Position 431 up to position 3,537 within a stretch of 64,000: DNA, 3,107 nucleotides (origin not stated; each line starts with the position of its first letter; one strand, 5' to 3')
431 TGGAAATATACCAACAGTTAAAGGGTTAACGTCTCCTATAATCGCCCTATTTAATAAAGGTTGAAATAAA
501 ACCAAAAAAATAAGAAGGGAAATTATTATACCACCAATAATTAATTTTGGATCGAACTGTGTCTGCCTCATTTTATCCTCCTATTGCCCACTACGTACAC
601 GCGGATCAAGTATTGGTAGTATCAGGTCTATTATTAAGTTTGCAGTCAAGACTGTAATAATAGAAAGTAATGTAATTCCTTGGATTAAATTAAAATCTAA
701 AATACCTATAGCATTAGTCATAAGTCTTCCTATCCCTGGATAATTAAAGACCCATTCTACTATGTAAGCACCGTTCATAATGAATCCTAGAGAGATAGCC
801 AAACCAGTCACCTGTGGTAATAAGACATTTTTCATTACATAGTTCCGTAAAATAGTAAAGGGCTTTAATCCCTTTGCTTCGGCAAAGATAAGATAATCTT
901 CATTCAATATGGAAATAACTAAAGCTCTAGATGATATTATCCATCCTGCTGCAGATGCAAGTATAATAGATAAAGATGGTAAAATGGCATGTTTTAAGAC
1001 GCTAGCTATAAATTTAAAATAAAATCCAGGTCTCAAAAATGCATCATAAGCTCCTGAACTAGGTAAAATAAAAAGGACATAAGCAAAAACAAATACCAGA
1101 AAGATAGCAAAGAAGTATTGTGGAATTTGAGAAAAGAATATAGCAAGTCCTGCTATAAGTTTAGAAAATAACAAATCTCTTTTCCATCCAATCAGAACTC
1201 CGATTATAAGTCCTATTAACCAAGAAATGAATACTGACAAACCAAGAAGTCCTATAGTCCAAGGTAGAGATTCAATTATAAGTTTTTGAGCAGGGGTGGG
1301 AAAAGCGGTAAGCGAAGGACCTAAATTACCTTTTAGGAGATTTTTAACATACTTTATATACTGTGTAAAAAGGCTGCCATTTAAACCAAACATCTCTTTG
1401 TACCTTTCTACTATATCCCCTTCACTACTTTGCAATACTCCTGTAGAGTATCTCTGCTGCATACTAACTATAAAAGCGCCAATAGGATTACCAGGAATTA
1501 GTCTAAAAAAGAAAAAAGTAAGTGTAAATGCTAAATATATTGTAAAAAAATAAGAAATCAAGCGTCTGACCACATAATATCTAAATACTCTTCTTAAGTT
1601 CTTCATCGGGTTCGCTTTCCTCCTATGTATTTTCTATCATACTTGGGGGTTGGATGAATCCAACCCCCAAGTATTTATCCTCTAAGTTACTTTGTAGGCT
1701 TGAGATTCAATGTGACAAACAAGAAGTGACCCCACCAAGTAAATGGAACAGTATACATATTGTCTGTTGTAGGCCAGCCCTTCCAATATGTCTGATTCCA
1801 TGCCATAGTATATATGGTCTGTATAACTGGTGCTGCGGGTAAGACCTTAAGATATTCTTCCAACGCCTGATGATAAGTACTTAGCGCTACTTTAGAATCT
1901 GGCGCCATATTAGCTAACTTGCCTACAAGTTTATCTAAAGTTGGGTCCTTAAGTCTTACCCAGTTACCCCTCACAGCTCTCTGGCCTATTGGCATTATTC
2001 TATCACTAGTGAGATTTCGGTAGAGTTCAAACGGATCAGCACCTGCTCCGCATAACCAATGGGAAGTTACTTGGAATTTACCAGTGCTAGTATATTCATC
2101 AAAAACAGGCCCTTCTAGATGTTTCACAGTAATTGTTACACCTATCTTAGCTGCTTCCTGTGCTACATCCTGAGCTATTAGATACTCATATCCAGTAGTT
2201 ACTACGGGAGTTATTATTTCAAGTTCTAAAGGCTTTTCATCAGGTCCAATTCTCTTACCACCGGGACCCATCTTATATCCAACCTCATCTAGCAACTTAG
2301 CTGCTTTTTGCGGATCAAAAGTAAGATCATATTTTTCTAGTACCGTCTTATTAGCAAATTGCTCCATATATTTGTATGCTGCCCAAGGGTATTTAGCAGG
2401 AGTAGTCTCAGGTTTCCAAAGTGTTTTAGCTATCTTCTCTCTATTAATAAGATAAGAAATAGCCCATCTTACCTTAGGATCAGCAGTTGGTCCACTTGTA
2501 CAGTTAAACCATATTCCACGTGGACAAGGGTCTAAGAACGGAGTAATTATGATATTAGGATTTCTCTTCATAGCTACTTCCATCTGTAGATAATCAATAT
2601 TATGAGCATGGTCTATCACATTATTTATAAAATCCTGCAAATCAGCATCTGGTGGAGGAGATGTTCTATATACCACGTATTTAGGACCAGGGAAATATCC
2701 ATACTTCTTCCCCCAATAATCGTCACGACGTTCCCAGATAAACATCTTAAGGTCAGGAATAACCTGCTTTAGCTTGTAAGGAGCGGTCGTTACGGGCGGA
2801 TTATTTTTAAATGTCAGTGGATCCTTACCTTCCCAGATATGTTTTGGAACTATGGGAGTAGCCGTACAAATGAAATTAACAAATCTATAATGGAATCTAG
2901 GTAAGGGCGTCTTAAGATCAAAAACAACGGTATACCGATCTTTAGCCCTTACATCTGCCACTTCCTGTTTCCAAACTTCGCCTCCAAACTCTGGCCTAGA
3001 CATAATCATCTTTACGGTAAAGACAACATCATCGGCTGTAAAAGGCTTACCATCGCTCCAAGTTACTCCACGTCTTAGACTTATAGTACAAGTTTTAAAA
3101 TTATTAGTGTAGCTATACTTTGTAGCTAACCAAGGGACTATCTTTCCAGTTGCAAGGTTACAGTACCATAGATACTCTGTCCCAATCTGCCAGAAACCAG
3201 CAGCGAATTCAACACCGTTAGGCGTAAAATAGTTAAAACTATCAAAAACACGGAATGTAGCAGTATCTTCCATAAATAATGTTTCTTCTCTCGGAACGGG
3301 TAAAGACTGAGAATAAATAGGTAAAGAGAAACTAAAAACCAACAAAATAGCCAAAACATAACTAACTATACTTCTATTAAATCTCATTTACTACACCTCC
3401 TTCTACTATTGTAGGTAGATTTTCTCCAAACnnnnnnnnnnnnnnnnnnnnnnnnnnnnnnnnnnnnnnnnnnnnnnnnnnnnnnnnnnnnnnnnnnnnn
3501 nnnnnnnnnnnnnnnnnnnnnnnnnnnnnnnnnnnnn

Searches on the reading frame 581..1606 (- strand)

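Call 7: search_protein_families(library=pfam, proteins=[window:581-1606:-])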
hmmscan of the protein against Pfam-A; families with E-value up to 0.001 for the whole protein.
window:581-1606:- (341 aa): 2 families
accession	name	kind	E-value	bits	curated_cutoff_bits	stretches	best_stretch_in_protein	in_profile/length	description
PF00528.27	BPD_transp_1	-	2.5e-35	122.3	26.4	1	132-338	1-183/184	Binding-protein-dependent transport system inner membrane component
PF19300.4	BPD_transp_1_N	-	0.00043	20.9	23.8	1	11-95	4-77/114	Binding-prot-dependent transport system membrane comp, N-term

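Call 8: search_protein_families(library=ncbifam, proteins=[window:581-1606:-])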
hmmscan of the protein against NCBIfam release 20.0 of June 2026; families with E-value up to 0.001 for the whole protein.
window:581-1606:- (341 aa): 12 families
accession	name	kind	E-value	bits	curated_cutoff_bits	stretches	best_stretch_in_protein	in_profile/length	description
NF045472.1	Opp4B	equivalog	1.9e-55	188.4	450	1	11-338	4-319/319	oligopeptide ABC transporter permease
NF045470.1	Opp2B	equivalog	2.5e-54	184.5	350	1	15-338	1-300/300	nickel ABC transporter permease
NF045469.1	Opp1B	equivalog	5e-46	157.6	380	1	10-338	3-307/307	nickel/cobalt ABC transporter permease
TIGR02789.1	nickel_nikB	equivalog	1.2e-45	156.3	447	1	9-339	2-308/314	nickel ABC transporter permease subunit NikB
NF045471.1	Opp3B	equivalog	1.4e-41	142.9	480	1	10-338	3-303/308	oligopeptide ABC transporter permease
NF011661.0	PRK15081.1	equivalog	4.3e-37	128.2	463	1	11-338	4-304/306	glutathione ABC transporter permease GsiC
NF007677.0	PRK10352.1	equivalog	2.4e-36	125.4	433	1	10-339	3-308/314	nickel ABC transporter permease subunit NikB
NF007008.0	PRK09471.1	equivalog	3.1e-34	118.8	388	1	11-338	4-305/306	oligopeptide ABC transporter permease OppB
NF008161.0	PRK10914.1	equivalog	2.4e-32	112.5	590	2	202-339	200-337/339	dipeptide ABC transporter permease DppB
NF043081.1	MMSYN1_0165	equivalog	4.9e-28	98.2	350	2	104-338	165-385/388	oligopeptide ABC transporter permease OppB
NF011690.0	PRK15110.1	equivalog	6.5e-23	81.7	432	1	77-332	38-308/321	putrescine export ABC transporter permease SapB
NF011712.0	PRK15133.1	subfamily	8.2e-20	71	445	1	64-337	84-359/364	microcin C ABC transporter permease YejB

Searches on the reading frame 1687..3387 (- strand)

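Call 7: search_protein_families(library=pfam, proteins=[window:1687-3387:-])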
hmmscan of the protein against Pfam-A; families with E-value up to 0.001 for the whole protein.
window:1687-3387:- (566 aa): 1 family
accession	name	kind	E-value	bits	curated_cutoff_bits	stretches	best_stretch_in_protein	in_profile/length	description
PF00496.27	SBP_bac_5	-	3.1e-67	227.7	32.4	1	82-462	1-363/368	Bacterial extracellular solute-binding proteins, family 5 Middle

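Call 8: search_protein_families(library=ncbifam, proteins=[window:1687-3387:-])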
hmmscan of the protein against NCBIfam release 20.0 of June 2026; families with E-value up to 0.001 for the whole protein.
window:1687-3387:- (566 aa): 9 families
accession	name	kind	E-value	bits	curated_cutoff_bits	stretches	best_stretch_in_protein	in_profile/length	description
TIGR02294.1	nickel_nikA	equivalog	5.2e-26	91.2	393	1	79-459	44-414/501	nickel ABC transporter substrate-binding protein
NF045468.1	Opp5A_nikA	equivalog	4.5e-25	88.1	600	1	80-426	54-370/488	nickel ABC transporter substrate-binding protein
TIGR04028.1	SBP_KPN_01854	hypoth_equivalog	9.2e-22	77.3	468.5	2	292-499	258-456/509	TIGR04028 family ABC transporter substrate-binding protein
NF045467.1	Opp4A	equivalog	2.5e-20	72.2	650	2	302-458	315-473/556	oligopeptide ABC transporter substrate-binding protein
NF047575.1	opine_bind_CntA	exception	3.7e-16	58.8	800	2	299-442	294-430/535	staphylopine-dependent metal ABC transporter substrate-binding lipoprotein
NF011942.0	PRK15413.1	equivalog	3.5e-14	52.4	594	1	82-374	70-346/512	glutathione ABC transporter substrate-binding protein GsiB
NF043070.1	DppA_dipep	equivalog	7.6e-13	47.8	1005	1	76-374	67-371/535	dipeptide ABC transporter periplasmic-binding protein DppA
NF011689.0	PRK15109.1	equivalog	1.8e-11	43.4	560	1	80-525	76-511/547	ABC transporter substrate-binding protein SapA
NF011684.0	PRK15104.1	equivalog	6.2e-09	35.1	947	1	79-127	78-125/543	oligopeptide ABC transporter substrate-binding protein OppA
